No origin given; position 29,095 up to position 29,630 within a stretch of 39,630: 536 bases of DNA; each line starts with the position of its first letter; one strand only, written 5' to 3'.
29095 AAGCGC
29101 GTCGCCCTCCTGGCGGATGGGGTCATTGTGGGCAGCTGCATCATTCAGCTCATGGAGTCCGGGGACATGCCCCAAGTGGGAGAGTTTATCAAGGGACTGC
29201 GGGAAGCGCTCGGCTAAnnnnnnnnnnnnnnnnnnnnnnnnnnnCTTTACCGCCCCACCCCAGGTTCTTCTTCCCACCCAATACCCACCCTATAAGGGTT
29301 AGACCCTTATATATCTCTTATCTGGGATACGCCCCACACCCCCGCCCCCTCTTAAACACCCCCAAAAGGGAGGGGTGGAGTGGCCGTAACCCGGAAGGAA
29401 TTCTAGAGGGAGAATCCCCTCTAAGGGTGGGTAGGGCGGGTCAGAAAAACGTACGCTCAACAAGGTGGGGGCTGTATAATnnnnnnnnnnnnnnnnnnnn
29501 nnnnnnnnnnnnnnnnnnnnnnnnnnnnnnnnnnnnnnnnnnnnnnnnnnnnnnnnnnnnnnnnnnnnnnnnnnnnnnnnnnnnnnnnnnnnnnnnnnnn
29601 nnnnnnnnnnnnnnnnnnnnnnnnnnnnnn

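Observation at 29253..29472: Repeat arms are conserved G-quadruplex / i-motif sequences, each flanked by a 7-bp hairpin with compensatory changes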

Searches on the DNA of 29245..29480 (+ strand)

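Call 81: search_dna_similar(query=window:29245-29480:+, collection=plasmids, mode=distant, max_rows=8)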
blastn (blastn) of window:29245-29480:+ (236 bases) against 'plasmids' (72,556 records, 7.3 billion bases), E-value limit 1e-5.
No match.

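Call 82: search_dna_similar(query=window:29245-29480:+, collection=phages, mode=distant, max_rows=8)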
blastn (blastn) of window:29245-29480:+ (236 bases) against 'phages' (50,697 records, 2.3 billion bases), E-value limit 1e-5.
No match.
